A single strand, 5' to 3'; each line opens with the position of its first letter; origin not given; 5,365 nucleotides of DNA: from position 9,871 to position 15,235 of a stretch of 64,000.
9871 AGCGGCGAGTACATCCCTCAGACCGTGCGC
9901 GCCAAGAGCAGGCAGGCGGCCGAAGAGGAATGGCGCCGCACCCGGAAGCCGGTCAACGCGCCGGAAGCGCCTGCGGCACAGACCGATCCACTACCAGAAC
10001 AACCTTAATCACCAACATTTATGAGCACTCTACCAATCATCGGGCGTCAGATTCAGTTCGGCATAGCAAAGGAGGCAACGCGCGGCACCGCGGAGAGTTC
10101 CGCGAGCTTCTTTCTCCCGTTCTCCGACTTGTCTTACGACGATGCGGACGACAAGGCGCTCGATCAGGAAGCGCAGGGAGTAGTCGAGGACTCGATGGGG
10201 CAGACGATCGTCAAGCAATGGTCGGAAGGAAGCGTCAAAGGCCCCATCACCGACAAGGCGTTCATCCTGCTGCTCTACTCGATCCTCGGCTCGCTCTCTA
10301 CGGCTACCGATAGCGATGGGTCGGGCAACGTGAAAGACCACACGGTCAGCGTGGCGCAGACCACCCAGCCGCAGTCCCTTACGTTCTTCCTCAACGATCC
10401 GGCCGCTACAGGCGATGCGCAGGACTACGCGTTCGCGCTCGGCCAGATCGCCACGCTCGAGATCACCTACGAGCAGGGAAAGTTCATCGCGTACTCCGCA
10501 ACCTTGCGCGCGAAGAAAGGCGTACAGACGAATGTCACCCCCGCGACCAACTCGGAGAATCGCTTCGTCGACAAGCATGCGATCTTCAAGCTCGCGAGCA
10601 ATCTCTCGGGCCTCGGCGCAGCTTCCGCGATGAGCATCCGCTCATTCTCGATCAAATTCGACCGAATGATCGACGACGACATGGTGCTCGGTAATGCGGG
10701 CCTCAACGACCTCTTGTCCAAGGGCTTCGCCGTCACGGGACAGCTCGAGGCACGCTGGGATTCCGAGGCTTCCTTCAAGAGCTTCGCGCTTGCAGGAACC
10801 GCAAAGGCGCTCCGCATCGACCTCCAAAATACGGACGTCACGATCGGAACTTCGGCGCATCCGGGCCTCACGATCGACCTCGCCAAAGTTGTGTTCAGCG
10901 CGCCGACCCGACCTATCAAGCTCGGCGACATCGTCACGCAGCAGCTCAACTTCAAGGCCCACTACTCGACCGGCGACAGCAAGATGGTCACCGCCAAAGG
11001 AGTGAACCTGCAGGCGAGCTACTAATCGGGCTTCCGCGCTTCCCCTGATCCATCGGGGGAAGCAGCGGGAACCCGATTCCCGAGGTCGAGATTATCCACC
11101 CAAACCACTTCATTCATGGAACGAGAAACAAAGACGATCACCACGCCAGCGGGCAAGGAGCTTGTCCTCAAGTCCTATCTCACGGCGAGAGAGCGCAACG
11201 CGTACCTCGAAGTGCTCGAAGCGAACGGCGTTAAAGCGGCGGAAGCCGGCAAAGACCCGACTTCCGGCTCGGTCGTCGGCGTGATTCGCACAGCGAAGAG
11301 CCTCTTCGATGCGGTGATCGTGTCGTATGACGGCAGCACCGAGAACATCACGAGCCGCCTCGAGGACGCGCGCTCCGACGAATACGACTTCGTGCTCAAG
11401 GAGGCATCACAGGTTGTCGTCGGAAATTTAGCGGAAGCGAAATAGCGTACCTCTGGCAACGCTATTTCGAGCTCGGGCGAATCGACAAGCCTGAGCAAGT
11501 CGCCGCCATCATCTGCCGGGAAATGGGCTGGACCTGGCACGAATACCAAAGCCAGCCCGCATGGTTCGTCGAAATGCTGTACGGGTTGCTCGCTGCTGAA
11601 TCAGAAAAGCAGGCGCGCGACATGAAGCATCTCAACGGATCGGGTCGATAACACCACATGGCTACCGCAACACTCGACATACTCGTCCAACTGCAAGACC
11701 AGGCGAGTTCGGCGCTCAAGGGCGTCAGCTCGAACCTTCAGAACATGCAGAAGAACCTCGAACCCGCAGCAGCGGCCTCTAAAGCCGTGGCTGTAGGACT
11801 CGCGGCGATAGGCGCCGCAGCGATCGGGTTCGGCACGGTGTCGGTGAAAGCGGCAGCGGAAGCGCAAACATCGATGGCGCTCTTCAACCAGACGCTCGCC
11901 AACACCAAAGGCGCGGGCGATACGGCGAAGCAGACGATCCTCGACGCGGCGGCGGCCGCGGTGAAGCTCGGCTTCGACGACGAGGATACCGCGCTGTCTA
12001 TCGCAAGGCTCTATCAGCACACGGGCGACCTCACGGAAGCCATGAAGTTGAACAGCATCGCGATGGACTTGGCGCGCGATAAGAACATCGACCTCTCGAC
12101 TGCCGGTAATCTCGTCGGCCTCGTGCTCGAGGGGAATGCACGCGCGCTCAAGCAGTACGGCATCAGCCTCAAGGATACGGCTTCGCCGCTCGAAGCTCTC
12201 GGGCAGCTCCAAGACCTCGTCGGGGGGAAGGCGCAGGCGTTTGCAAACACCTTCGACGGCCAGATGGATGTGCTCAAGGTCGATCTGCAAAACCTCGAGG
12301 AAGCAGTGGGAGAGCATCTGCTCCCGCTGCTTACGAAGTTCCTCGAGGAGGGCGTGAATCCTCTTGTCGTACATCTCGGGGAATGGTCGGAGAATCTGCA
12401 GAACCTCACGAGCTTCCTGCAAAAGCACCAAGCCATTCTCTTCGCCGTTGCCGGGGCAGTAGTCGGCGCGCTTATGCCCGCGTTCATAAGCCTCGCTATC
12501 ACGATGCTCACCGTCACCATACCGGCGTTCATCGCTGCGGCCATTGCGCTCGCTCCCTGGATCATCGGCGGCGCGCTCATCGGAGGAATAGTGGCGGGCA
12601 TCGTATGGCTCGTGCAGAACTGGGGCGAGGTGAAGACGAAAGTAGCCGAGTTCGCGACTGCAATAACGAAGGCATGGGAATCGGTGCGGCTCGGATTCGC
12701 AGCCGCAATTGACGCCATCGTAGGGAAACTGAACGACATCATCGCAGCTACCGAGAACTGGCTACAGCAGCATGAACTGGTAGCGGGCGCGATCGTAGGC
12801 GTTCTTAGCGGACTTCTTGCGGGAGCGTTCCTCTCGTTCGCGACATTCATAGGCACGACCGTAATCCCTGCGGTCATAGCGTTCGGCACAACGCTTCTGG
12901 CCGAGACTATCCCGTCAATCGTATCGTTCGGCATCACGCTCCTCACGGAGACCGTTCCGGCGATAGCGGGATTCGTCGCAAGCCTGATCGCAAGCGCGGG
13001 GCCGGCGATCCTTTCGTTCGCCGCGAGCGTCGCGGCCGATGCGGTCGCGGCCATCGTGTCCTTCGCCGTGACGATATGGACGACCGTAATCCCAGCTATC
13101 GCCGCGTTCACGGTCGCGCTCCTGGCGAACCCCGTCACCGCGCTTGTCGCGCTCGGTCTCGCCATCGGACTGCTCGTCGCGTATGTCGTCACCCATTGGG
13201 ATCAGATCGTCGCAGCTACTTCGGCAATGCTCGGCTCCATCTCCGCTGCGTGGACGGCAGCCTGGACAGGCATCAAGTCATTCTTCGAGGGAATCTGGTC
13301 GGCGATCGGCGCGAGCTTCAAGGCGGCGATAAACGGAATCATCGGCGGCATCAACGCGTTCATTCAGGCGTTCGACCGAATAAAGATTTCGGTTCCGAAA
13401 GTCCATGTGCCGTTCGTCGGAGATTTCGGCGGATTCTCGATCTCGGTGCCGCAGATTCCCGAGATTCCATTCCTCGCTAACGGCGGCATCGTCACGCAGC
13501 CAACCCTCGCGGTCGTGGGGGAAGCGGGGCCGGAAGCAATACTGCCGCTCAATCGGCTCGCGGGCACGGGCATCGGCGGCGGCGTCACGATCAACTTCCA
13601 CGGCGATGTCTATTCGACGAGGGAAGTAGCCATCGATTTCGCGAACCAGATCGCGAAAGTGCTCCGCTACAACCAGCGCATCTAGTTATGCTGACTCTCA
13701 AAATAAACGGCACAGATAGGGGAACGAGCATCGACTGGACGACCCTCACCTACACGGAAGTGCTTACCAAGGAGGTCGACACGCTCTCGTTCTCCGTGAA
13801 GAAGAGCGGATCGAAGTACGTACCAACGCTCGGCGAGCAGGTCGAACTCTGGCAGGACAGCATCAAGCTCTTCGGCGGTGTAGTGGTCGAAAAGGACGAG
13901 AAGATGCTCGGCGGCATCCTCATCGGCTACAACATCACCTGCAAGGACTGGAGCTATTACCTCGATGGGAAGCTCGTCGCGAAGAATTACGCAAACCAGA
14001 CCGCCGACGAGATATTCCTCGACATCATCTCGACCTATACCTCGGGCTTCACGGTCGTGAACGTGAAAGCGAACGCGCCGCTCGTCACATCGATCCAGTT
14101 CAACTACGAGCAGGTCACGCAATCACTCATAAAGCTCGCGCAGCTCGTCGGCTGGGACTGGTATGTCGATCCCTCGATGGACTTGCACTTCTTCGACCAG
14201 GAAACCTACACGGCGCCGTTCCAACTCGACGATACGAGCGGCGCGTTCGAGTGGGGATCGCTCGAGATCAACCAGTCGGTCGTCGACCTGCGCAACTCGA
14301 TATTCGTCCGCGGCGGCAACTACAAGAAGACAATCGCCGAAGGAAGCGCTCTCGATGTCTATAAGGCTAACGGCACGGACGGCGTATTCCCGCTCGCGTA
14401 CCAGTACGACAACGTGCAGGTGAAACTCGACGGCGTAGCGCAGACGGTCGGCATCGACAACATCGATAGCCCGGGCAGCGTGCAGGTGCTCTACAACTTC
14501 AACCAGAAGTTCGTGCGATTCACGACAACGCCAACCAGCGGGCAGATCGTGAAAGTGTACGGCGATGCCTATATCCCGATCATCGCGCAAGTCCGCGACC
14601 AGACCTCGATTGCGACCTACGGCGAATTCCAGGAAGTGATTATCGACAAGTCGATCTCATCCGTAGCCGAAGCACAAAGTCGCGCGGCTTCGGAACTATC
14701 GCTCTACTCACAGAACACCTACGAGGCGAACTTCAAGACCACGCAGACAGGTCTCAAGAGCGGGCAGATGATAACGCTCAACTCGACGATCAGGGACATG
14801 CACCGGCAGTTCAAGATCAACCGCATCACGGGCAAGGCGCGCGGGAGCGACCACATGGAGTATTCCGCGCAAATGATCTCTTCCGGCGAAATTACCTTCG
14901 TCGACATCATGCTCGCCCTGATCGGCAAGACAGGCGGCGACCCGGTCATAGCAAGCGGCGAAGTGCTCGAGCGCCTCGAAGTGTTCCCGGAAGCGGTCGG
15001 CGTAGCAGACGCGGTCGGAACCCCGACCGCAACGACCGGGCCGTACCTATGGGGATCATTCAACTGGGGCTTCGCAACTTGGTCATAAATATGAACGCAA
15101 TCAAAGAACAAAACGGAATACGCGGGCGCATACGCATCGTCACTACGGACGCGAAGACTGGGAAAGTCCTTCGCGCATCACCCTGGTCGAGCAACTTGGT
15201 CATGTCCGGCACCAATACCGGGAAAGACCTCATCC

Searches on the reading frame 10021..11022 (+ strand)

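Call 25: search_protein_families(library=phrogs, proteins=[window:10021-11022:+], max_evalue=0.001)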
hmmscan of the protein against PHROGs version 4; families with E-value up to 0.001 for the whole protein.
window:10021-11022:+ (334 aa): 1 family
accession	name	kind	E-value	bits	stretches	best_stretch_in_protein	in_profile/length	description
phrog_290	-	tail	3.7e-28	99.9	1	8-324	16-326/411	minor tail protein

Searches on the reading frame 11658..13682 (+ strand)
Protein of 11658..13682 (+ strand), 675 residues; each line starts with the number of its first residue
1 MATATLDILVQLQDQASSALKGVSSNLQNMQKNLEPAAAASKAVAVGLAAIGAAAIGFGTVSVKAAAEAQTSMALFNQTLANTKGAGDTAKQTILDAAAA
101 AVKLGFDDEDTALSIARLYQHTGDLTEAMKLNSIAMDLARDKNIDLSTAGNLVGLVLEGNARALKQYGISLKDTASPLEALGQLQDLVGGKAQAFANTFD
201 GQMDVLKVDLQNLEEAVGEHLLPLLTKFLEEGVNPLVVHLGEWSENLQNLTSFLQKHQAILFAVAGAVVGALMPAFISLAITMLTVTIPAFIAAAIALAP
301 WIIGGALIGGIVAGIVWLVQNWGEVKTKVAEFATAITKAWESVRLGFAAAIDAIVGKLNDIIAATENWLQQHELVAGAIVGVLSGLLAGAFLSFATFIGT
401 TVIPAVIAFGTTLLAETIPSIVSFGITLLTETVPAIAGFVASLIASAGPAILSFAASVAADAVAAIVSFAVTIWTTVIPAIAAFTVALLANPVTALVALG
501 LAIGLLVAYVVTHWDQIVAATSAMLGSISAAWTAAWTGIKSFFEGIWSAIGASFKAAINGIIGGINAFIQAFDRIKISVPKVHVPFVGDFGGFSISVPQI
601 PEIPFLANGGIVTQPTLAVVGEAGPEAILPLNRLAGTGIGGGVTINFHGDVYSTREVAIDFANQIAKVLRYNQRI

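Call 25: search_protein_families(library=phrogs, proteins=[window:11658-13682:+], max_evalue=0.001)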
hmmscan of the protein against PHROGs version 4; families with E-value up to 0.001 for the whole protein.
window:11658-13682:+ (675 aa): 16 families
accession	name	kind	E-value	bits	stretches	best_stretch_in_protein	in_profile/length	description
phrog_991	-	tail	9.8e-24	84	2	9-369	245-710/1966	tail length tape measure protein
phrog_58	-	tail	1e-22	81.5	1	17-650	289-1010/1544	tail length tape measure protein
phrog_1535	-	tail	1.4e-20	74.1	1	201-634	728-1088/1152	tail length tape measure protein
phrog_34082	-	tail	4.5e-17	63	1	508-657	414-560/579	tail length tape measure protein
phrog_1272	-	tail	7.8e-12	44.7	2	197-572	530-845/1606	tail length tape measure protein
phrog_167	-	tail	2e-10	40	1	513-574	940-1005/1555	tail length tape measure protein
phrog_28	-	tail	4.6e-10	39.7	1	91-343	446-698/1228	tail length tape measure protein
phrog_17020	-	unknown function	2.3e-08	34.7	1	506-635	152-290/353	-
phrog_3981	-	tail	4.3e-07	30.4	1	333-635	239-508/584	tail length tape measure protein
phrog_28918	-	unknown function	1.1e-06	27.5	1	563-633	1288-1358/1445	-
phrog_8462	-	tail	3.8e-06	26.9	1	193-382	215-381/672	tail length tape measure protein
phrog_5493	-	tail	6.8e-06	25.6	1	22-573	421-860/1102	tail length tape measure protein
phrog_4200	-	tail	0.00011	21.8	1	533-633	529-623/732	tail length tape measure protein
phrog_12798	-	tail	0.00012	21.4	1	596-645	933-981/1031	tail length tape measure protein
phrog_28958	-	unknown function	0.00021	21.9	1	543-650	60-184/295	-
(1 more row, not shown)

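Call 26: search_protein_families(library=pfam, proteins=[window:11658-13682:+], max_evalue=0.001)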
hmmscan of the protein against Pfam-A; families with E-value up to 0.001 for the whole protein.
window:11658-13682:+ (675 aa): 1 family
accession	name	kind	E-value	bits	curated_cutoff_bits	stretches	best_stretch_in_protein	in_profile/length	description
PF04513.17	Baculo_PEP_C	-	2.3e-05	24.9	38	0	6-35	73-102/140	Baculovirus polyhedron envelope protein, PEP, C terminus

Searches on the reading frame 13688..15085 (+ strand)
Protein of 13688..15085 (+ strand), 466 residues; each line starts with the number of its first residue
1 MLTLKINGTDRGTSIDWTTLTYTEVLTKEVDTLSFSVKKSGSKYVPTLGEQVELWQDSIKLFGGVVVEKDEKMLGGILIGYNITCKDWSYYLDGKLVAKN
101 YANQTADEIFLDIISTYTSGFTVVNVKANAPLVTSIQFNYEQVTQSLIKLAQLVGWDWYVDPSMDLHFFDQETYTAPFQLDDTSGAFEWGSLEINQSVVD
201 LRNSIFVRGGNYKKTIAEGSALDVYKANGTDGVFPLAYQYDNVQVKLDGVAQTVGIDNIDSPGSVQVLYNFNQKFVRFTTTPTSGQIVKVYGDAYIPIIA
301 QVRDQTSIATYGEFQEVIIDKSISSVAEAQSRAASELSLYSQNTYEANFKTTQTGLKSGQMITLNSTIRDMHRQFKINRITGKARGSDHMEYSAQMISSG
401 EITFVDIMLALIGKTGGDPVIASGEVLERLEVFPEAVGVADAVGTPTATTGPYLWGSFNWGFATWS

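Call 26: search_protein_families(library=pfam, proteins=[window:13688-15085:+], max_evalue=0.001)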
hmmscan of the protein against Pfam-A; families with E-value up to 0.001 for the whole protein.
window:13688-15085:+ (466 aa): 1 family
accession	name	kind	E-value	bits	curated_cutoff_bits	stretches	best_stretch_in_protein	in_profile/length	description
PF24032.1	YQBQ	-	7.8e-10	39.1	27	1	21-117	2-93/294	YQBQ-like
